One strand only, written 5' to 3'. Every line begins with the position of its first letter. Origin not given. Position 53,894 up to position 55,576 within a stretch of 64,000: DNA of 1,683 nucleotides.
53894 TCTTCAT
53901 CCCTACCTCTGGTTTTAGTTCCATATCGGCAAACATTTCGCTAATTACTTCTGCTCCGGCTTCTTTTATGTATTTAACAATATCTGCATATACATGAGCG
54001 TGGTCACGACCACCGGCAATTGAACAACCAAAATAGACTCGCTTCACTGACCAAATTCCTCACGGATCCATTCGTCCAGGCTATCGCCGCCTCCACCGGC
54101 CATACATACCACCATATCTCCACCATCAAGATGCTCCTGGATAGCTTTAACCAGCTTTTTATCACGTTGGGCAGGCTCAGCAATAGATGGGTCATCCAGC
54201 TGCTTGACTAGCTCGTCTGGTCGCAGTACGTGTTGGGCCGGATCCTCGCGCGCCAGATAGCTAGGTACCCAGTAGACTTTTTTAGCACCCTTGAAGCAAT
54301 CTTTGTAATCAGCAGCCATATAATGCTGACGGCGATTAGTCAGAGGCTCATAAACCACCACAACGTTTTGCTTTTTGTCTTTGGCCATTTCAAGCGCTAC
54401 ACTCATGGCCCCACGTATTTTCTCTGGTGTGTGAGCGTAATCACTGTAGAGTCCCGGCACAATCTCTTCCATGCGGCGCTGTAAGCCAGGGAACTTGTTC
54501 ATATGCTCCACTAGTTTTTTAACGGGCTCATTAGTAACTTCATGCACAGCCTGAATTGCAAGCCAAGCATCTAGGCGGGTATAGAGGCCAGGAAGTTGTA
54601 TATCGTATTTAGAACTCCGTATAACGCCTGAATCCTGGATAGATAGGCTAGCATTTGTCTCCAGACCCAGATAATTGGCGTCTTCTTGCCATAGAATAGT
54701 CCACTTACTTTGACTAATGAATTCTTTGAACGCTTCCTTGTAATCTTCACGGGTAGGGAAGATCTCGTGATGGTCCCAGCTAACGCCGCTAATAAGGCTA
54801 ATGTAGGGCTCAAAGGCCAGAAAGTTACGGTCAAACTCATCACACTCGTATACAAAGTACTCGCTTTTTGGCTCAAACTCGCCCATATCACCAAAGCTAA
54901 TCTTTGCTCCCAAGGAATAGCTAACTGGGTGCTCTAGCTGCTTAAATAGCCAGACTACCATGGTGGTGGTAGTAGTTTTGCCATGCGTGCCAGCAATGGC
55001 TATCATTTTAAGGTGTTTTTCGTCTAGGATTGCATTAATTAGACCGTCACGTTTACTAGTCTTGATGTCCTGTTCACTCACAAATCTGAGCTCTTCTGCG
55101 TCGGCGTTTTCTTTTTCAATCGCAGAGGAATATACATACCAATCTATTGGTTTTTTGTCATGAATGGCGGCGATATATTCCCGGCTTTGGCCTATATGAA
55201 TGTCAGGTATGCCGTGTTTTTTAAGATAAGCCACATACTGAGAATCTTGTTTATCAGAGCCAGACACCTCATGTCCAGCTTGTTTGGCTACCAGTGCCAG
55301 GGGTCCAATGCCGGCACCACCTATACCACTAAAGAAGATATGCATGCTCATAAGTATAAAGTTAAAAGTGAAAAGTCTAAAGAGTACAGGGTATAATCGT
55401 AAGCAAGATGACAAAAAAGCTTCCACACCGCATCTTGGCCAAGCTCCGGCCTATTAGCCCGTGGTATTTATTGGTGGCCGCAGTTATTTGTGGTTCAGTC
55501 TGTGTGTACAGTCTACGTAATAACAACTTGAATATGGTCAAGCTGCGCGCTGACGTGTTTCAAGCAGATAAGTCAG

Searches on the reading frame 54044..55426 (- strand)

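Call 74: search_protein_families(library=pfam, proteins=[window:54044-55426:-], max_evalue=0.0001)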
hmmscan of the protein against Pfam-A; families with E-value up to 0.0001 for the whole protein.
window:54044-55426:- (460 aa): 3 families
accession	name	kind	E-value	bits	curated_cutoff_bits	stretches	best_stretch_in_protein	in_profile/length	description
PF01225.30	Mur_ligase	-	7e-12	46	21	1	29-113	1-73/95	Mur ligase family, catalytic domain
PF08245.18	Mur_ligase_M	-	8.5e-11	42.6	24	1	144-250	1-126/200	Mur ligase middle domain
PF02875.26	Mur_ligase_C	-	1.7e-07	32.6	28.4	1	318-443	2-125/127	Mur ligase, glutamate ligase domain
